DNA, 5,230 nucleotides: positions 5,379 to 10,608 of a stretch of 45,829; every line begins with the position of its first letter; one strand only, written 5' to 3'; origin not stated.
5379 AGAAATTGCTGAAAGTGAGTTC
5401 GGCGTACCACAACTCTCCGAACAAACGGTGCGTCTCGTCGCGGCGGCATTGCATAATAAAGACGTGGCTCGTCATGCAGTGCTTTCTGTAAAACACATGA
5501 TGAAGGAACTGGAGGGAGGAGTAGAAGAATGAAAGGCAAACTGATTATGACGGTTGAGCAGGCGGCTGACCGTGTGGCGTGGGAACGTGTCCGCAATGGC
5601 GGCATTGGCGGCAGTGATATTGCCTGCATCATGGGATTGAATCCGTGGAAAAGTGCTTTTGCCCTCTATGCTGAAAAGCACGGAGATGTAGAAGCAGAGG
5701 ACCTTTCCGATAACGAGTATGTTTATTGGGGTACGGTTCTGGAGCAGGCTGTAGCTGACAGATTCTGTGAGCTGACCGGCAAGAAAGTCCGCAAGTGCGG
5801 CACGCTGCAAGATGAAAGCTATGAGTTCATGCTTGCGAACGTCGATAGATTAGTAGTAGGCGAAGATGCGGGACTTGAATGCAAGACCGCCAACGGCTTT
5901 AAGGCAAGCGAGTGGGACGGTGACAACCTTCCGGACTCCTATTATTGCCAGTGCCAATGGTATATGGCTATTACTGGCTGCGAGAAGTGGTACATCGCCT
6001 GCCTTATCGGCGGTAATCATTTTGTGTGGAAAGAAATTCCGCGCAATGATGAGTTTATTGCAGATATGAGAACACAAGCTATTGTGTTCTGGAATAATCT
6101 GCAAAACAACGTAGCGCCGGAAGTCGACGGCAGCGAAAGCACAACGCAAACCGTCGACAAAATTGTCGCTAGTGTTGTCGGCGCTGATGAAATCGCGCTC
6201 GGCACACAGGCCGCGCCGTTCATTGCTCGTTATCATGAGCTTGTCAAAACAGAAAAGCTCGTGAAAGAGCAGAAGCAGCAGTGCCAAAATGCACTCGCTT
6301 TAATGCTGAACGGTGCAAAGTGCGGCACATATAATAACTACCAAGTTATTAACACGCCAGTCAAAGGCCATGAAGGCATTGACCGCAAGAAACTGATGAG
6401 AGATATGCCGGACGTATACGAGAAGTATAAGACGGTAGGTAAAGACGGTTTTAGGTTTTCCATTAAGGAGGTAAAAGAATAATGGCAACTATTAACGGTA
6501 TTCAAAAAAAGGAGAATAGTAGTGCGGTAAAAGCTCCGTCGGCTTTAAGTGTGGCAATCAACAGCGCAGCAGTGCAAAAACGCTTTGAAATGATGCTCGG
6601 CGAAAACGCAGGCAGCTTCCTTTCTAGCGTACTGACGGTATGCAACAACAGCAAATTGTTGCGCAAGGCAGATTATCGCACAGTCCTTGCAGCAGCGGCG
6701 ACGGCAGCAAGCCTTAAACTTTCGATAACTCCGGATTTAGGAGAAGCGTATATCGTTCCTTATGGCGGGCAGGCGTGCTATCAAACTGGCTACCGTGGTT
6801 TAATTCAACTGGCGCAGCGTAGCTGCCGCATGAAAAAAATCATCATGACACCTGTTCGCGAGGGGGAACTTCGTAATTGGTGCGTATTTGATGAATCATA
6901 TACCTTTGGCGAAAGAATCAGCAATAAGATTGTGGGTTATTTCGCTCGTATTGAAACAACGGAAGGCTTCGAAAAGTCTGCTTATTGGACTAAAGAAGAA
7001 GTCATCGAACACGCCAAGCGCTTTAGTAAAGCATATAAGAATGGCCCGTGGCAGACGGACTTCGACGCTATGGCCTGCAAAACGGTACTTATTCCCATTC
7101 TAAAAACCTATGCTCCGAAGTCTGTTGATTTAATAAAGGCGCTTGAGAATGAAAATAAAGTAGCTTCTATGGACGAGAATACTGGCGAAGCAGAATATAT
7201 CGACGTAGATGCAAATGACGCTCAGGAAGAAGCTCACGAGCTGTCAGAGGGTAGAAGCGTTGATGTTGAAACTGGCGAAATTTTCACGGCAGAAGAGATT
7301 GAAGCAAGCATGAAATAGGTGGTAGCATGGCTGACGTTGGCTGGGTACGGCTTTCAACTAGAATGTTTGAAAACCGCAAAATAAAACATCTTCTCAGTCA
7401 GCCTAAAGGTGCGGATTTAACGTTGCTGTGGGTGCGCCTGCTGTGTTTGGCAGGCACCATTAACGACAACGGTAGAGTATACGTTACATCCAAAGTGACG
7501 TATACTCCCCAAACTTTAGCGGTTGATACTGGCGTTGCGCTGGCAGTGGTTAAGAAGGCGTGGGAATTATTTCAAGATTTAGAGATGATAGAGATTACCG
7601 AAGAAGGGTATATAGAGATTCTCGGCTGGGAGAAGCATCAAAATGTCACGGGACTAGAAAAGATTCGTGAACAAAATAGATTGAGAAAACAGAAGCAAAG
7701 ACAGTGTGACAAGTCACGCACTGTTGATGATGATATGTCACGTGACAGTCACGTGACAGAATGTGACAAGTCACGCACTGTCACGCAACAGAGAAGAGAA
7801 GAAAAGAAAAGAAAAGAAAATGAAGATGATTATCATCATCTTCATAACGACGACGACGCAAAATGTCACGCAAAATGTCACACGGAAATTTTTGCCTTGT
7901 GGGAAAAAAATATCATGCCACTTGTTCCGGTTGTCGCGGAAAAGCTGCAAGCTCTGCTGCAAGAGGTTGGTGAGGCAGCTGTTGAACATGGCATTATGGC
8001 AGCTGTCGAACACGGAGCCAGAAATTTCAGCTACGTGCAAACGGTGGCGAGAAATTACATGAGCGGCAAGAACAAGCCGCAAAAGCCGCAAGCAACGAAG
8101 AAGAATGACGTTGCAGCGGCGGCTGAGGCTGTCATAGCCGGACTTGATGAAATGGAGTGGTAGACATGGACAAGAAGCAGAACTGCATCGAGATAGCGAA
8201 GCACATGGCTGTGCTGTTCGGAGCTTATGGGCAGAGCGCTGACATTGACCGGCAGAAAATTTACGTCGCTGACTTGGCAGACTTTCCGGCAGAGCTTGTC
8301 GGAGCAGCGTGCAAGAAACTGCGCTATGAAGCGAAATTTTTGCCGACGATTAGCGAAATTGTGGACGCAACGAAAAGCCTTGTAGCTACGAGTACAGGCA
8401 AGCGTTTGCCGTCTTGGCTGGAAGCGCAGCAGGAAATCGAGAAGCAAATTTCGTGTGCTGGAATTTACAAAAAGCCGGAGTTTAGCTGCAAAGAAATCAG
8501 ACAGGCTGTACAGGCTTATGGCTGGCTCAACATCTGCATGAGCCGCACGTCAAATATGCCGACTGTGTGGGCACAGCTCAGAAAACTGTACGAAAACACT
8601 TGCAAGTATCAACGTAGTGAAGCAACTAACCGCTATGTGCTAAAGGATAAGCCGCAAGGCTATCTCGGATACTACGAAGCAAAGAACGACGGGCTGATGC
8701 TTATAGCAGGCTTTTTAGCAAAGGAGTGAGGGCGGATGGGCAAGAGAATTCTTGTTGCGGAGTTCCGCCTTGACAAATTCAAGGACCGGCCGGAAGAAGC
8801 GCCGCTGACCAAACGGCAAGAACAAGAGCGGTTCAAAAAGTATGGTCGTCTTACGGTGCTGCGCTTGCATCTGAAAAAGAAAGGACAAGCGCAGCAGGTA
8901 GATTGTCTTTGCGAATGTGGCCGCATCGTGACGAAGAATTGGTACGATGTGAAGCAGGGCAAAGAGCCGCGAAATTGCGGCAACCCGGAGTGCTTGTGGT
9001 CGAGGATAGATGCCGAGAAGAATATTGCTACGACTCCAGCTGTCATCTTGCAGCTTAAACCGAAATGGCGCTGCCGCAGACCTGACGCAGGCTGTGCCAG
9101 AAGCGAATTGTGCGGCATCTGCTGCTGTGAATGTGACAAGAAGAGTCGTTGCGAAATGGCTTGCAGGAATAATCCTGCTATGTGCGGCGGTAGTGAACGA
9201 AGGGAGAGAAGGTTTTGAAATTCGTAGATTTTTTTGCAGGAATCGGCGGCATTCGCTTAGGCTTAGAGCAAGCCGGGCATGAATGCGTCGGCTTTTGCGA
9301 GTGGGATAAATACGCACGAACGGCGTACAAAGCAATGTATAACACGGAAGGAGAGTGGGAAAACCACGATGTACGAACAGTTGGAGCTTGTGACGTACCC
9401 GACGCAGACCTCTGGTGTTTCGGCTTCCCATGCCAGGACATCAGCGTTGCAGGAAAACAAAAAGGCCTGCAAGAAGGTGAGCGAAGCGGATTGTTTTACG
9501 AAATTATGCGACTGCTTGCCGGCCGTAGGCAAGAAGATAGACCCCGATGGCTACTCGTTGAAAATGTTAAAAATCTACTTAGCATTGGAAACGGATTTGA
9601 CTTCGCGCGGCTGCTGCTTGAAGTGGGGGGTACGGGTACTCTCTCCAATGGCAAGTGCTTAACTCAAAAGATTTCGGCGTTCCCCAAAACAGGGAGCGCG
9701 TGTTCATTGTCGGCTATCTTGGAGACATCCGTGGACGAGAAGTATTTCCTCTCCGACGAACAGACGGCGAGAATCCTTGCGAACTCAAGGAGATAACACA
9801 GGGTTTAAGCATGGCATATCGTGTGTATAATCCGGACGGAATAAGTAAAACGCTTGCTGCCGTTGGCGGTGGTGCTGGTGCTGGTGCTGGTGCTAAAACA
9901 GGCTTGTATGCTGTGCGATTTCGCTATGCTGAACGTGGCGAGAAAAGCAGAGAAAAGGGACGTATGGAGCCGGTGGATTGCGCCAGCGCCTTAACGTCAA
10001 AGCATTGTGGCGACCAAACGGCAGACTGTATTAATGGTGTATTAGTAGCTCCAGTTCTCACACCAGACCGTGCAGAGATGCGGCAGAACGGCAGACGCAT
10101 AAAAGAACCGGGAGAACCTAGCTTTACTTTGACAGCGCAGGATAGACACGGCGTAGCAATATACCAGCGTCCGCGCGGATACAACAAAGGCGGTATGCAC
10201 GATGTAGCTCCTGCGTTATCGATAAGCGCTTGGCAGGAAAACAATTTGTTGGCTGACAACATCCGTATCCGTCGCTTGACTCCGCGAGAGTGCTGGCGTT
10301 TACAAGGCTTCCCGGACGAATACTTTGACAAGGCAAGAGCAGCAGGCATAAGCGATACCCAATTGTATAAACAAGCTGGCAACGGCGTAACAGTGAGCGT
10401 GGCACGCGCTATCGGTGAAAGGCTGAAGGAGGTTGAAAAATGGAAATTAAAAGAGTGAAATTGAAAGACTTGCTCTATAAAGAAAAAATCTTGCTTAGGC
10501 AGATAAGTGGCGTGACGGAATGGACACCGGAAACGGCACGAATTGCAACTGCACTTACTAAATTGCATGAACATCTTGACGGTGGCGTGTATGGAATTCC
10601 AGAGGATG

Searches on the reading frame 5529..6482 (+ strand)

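Call 29: search_protein_families(library=phrogs, proteins=[window:5529-6482:+], max_evalue=0.001)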
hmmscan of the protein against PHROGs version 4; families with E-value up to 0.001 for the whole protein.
window:5529-6482:+ (317 aa): 3 families
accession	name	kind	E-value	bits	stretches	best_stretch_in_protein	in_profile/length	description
phrog_434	-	DNA, RNA and nucleotide metabolism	2.4e-101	340.6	1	2-316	44-365/372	RecE-like recombination exonuclease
phrog_149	-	DNA, RNA and nucleotide metabolism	4.4e-14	52.8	1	14-241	600-846/1242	exonuclease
phrog_8474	-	unknown function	0.00013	22.6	1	6-39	15-48/48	-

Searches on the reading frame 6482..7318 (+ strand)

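Call 29: search_protein_families(library=phrogs, proteins=[window:6482-7318:+], max_evalue=0.001)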
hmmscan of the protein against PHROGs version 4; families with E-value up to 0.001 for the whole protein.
window:6482-7318:+ (278 aa): 2 families
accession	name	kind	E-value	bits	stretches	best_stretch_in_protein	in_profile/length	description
phrog_148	-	DNA, RNA and nucleotide metabolism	2.3e-65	222.7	1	1-256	6-258/387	RecT-like ssDNA annealing protein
phrog_19737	-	unknown function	4.7e-28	98.6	1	25-117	15-107/108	-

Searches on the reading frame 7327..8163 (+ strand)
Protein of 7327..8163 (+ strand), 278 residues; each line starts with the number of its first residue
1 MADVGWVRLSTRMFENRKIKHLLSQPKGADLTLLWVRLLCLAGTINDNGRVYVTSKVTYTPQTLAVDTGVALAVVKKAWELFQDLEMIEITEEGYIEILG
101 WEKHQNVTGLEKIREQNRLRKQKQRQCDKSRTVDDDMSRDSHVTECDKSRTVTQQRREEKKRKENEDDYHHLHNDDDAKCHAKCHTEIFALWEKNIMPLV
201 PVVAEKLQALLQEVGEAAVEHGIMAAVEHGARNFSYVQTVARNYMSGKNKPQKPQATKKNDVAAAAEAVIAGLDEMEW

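Call 29: search_protein_families(library=phrogs, proteins=[window:7327-8163:+], max_evalue=0.001)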
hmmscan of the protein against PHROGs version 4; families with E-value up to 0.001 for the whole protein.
window:7327-8163:+ (278 aa): 10 families
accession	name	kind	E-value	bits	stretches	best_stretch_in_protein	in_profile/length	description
phrog_4880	-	DNA, RNA and nucleotide metabolism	3.5e-41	142.6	1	1-171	1-168/304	replisome organizer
phrog_11769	-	unknown function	1.5e-36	127.2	1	1-177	4-179/431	-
phrog_1163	-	unknown function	1.9e-35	123.9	1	1-169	1-162/273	-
phrog_186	-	DNA, RNA and nucleotide metabolism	2.8e-29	103.8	1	1-246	17-232/308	DnaD-like helicase loader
phrog_5968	-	DNA, RNA and nucleotide metabolism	5e-19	69.7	1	6-179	12-172/273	replisome organizer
phrog_10469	-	DNA, RNA and nucleotide metabolism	9.9e-19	68.8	1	2-182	5-188/305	DnaD-like helicase loader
phrog_9474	-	DNA, RNA and nucleotide metabolism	6.6e-09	36.7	1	86-191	79-185/288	replication initiation protein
phrog_2562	-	DNA, RNA and nucleotide metabolism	7e-09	36.8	1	101-255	126-262/290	replication initiation protein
phrog_6251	-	DNA, RNA and nucleotide metabolism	3e-07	31.2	1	134-248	146-256/284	replisome organizer DnaA-like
phrog_7498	-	DNA, RNA and nucleotide metabolism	0.00042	20.6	1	61-171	59-162/296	DnaD-like helicase loader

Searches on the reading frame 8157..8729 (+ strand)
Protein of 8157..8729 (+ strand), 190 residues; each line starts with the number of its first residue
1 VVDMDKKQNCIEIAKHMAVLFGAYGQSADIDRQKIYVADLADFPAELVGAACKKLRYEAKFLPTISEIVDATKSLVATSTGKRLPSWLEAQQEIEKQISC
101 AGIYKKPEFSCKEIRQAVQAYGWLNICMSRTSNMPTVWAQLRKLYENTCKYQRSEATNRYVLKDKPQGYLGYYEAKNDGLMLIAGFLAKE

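Call 29: search_protein_families(library=phrogs, proteins=[window:8157-8729:+], max_evalue=0.001)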
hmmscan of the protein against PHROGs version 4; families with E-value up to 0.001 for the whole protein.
window:8157-8729:+ (190 aa): 2 families
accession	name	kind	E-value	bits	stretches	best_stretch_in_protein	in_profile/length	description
phrog_9804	-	unknown function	2.9e-12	47.7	1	12-155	5-157/214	-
phrog_10105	-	unknown function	2.5e-08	34.7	1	14-160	10-153/210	-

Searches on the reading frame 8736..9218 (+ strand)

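Call 29: search_protein_families(library=phrogs, proteins=[window:8736-9218:+], max_evalue=0.001)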
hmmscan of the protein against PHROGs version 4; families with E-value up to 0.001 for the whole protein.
window:8736-9218:+ (160 aa): 1 family
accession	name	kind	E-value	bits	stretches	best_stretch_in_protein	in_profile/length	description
phrog_374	-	DNA, RNA and nucleotide metabolism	1.3e-07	31.9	1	32-82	198-248/617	HNH endonuclease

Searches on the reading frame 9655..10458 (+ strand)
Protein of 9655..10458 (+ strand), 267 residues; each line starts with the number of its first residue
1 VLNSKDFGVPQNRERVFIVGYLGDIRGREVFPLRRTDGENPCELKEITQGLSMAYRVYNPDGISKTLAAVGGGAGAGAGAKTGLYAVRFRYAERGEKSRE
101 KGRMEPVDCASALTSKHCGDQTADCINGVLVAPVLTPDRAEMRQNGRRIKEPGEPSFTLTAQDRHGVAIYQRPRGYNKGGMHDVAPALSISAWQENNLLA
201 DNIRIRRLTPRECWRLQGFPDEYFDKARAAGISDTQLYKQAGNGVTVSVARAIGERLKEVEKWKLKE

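Call 29: search_protein_families(library=phrogs, proteins=[window:9655-10458:+], max_evalue=0.001)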
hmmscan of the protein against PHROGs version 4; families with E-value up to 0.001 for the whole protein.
window:9655-10458:+ (267 aa): 12 families
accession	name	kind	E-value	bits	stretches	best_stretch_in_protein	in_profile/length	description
phrog_116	-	other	3.3e-45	155.7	1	2-262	353-494/779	DNA methyltransferase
phrog_8411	-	unknown function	2.9e-42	145.8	2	54-182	3-120/206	-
phrog_26324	-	other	1.4e-29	104.7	1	54-258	65-204/210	DNA methyltransferase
phrog_16427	-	other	1e-27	98.4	1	198-262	109-173/235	DNA methyltransferase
phrog_17284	-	unknown function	4.3e-27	95.9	1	194-260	148-214/245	-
phrog_16528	-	other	4.1e-19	70.1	1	187-262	149-222/236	DNA methyltransferase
phrog_13621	-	unknown function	1e-12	49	1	200-259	49-110/121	-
phrog_864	-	DNA, RNA and nucleotide metabolism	3.2e-08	33.5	1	8-262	809-1056/1064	DNA primase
phrog_363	-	other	7.6e-08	32.8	1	2-264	195-319/327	DNA methyltransferase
phrog_38038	-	unknown function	3.6e-06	27.1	1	182-225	279-324/430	-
phrog_23072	-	other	4.3e-05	24.2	1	202-255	330-385/400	DNA methyltransferase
phrog_23296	-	other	0.00011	22.9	1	224-262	21-59/68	DNA methyltransferase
